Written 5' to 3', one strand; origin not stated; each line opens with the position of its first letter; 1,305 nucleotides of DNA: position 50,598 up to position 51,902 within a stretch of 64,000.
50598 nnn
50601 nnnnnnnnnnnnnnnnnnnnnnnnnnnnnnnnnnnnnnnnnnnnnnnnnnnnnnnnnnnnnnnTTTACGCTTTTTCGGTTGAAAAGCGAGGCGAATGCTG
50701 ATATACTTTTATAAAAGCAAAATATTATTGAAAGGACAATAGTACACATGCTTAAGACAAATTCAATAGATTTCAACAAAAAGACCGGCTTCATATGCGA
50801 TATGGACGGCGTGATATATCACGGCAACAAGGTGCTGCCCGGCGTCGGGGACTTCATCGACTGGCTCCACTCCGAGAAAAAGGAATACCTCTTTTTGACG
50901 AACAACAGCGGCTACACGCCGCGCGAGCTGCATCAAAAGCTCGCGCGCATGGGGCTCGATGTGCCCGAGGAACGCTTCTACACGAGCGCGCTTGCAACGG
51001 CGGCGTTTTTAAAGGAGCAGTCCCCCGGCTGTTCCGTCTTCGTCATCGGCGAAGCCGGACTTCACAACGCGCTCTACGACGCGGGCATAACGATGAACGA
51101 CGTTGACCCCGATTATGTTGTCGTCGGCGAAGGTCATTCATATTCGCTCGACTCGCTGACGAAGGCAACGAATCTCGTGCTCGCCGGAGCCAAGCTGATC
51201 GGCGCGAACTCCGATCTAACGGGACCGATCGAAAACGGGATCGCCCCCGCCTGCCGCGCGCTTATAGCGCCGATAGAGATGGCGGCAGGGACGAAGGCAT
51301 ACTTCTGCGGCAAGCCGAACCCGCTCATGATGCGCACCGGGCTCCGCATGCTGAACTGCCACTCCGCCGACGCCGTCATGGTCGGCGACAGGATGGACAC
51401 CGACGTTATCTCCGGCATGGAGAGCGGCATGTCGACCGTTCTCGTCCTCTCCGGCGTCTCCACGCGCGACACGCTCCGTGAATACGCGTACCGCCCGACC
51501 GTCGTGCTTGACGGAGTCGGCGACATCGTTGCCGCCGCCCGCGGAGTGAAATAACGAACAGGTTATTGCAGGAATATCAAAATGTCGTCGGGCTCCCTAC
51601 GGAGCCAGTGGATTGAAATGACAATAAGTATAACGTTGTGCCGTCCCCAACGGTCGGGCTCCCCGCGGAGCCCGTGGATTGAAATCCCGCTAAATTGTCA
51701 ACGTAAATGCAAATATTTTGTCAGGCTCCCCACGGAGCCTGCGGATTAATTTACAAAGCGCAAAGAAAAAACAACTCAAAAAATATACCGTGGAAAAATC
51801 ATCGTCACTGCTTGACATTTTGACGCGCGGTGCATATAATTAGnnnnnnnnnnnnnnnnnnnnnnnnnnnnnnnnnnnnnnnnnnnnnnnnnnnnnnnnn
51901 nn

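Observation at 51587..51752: Orphan, leaderless 3-repeat mini-CRISPR array 9.3 kb from the main array and in inverted orientation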

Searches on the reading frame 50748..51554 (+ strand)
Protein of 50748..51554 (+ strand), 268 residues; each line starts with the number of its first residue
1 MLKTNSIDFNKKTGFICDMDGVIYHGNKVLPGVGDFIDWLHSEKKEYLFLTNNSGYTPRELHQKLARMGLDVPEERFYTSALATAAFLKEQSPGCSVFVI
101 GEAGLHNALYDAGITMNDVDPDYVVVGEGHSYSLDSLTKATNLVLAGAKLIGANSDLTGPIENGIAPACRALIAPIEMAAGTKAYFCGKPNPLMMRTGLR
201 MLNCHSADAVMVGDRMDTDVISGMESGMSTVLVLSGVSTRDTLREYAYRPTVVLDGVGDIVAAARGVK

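Call 13: find_encoding_contigs(protein=window:50748-51554:+, flank=6000, max_places=10)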
Protein window:50748-51554:+ (268 aa): 6 contigs read that carry it; 4 places shown.
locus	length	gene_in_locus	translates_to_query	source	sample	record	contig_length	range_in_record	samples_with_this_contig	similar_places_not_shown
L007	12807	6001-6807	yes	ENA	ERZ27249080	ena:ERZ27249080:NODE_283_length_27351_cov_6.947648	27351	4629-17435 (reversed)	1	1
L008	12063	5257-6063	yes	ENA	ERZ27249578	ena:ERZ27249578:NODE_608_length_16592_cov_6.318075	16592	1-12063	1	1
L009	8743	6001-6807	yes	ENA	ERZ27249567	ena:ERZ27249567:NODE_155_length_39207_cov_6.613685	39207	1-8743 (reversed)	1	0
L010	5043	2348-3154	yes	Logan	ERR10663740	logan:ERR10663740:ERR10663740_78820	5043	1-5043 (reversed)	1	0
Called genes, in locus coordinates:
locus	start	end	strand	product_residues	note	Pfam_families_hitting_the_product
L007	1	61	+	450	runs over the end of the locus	PF03600:CitMHS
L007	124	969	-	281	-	PF02311:AraC_binding, PF07883:Cupin_2 (weak), PF12833:HTH_18, PF00165:HTH_AraC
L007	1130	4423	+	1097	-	PF02837:Glyco_hydro_2_N, PF22666:Glyco_hydro_2_N2, PF00703:Glyco_hydro_2, PF02836:Glyco_hydro_2_C, PF16355:DUF4982, PF18565:Glyco_hydro2_C5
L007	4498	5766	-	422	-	PF03313:SDH_alpha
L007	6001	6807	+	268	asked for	PF00702:Hydrolase, PF13344:Hydrolase_6, PF13419:HAD_2 (weak), PF13242:Hydrolase_like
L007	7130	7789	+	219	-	PF19700:DUF6198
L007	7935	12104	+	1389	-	PF13271:DUF4062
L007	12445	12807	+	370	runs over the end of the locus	PF01554:MatE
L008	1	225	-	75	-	?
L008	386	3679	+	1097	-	PF02837:Glyco_hydro_2_N, PF22666:Glyco_hydro_2_N2, PF00703:Glyco_hydro_2, PF02836:Glyco_hydro_2_C, PF16355:DUF4982, PF18565:Glyco_hydro2_C5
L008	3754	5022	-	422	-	PF03313:SDH_alpha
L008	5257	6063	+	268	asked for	PF00702:Hydrolase, PF13344:Hydrolase_6, PF13419:HAD_2 (weak), PF13242:Hydrolase_like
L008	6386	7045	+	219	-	PF19700:DUF6198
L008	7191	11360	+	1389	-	PF13271:DUF4062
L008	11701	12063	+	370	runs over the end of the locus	PF01554:MatE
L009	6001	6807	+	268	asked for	PF00702:Hydrolase, PF13344:Hydrolase_6, PF13419:HAD_2 (weak), PF13242:Hydrolase_like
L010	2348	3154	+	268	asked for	PF00702:Hydrolase, PF13344:Hydrolase_6, PF13419:HAD_2 (weak), PF13242:Hydrolase_like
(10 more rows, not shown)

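Call 15: search_protein_families(library=pfam, proteins=[window:50748-51554:+])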
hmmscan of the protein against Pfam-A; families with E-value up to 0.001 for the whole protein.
window:50748-51554:+ (268 aa): 4 families
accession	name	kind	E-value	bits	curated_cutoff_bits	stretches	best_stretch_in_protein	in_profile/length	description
PF13344.12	Hydrolase_6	-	1.2e-28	99.5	27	1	15-114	1-100/101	Haloacid dehalogenase-like hydrolase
PF13242.12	Hydrolase_like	-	5.4e-25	87.5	22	1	187-259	2-74/75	HAD-hyrolase-like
PF00702.32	Hydrolase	-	1.9e-09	38.6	26.4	1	14-223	3-187/191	haloacid dehalogenase-like hydrolase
PF13419.12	HAD_2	-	4.1e-06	27.5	23.8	1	177-233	123-178/178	Haloacid dehalogenase-like hydrolase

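Call 17: find_related_loci(query=window:50748-51554:+, collection=genome_contigs, flank=4000)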
Query window:50748-51554:+ (268 aa) in genome_contigs; peptide patterns used: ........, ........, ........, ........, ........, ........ (x = any residue, [..] = any of these).
600 stretches matched a pattern (row limit reached: there are more); 584 encode a relative of the query (tblastn E <= 1e-3); the best 80 are kept; 80 distinct loci.
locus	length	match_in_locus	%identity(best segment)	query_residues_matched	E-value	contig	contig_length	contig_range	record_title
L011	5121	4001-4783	87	7-267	2e-157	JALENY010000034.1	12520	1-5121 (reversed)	MAG: Lachnospiraceae bacterium isolate SUG177 k141_827815, whole genome shotgun sequence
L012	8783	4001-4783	85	5-265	3e-156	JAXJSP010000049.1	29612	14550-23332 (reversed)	MAG: Acutalibacteraceae bacterium isolate DOME_MAG_3957 3957_C0303_k141_711107, whole genome shotgun sequence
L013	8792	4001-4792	85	5-268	2e-156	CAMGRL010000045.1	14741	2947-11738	MAG: uncultured Clostridia bacterium isolate SRR11551376_bin.30_metaWRAP_v1.3_MAG genome assembly, contig: ERZ11474002.2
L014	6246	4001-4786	85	7-268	1e-155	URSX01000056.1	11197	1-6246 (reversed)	uncultured Clostridiales bacterium isolate UMGS1313 genome assembly, contig: NODE_2546_length_11197_cov_5.080865, whole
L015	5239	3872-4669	85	3-268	2e-156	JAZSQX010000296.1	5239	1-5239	MAG: Eubacteriales bacterium isolate T1900044540_TS20190006.MAGScoT_cleanbin_000055 SGB_61_k141_2037945, whole genome sh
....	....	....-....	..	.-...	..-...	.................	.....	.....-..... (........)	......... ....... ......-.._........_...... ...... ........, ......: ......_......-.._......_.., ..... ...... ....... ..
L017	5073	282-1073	84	2-265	5e-154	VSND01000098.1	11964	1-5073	MAG: Lachnospiraceae bacterium isolate S9779_S26_bin.31 S9779_S26_S9779_S26_bin.31_contig_98, whole genome shotgun seque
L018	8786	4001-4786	83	6-267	2e-153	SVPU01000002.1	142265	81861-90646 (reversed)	MAG: Oscillospiraceae bacterium isolate SIG599 NODE_2451_length_142265_cov_2.453327, whole genome shotgun sequence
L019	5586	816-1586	85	5-261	2e-153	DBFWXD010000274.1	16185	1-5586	MAG TPA_asm: Eubacteriales bacterium isolate MAG8945 contig274, whole genome shotgun sequence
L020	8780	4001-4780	85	7-266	1e-152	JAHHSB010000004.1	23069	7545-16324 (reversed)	MAG: Oscillibacter sp. isolate MAG045 MAG045_4, whole genome shotgun sequence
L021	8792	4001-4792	82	5-268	5e-152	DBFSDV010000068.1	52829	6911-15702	MAG TPA_asm: Candidatus Limivicinus sp. isolate MAG4285 contig68, whole genome shotgun sequence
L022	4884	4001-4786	84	6-267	2e-152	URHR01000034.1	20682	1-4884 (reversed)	uncultured Clostridiales bacterium isolate UMGS1014 genome assembly, contig: NODE_1935_length_20682_cov_5.061570, whole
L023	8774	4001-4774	84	7-264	3e-150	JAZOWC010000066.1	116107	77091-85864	MAG: Oscillospiraceae bacterium isolate T1900045525_YK20190219.MAGScoT_cleanbin_000006 SGB_7673_k141_215545, whole genom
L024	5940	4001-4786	82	7-268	5e-150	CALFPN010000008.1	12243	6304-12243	MAG TPA_asm: uncultured Clostridia bacterium isolate SRR6425810_bin.147_CONCOCT_v1.1_MAG genome assembly, contig: ERZ176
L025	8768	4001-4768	83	5-260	1e-149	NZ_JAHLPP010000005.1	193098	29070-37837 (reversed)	Pseudoflavonifractor sp. MSJ-37 L-48_ctg0005, whole genome shotgun sequence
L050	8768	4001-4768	75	6-261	8e-135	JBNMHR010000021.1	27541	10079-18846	MAG: Faecousia sp. isolate CM_BacFae2591.117 k141_50030_length_27541_cov_26.0730, whole genome shotgun sequence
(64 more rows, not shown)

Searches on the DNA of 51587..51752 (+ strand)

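Call 27: search_dna_similar(query=window:51587-51752:+, collection=phages, mode=distant, max_evalue=10, max_rows=25)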
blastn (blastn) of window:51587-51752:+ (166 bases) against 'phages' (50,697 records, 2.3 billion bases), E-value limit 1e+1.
Records with a match: 1; places in all: 1; records where one place covers at least 80% of the query: 0.
Best place of each record, by identity: 95-99% 1.
By first word of the organism name: Staphylococcus 1.
By host as written in the record: Staphylococcus chromogenes 1.
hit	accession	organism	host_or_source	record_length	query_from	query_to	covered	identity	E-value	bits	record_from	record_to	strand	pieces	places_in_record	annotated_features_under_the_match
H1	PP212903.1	Staphylococcus phage PT94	Staphylococcus chromogenes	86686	30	51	13%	95.5%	6e+0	37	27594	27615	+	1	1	hypothetical protein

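Call 28: search_dna_similar(query=window:51587-51752:+, collection=plasmids, mode=distant, max_evalue=10, max_rows=25)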
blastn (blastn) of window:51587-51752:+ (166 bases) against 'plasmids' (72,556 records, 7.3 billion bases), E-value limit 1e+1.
Records with a match: 2; places in all: 4; records where one place covers at least 80% of the query: 0.
Best place of each record, by identity: 80-90% 1; 60-80% 1.
By first word of the organism name: Paenibacillus 1; Enterococcus 1.
By predicted mobility (MOB-suite, as given by PLSDB): non-mobilizable 1; conjugative 1.
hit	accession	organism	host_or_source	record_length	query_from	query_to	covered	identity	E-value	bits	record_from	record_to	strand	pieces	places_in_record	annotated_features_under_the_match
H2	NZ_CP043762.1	Paenibacillus sp. 37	whole organism,rhizosphere of Abies ...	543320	1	100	60%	70.9%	6e+0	38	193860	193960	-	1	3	none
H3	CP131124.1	Enterococcus faecium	Homo sapiens,blood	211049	104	137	20%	86.1%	5e-1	41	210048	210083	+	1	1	none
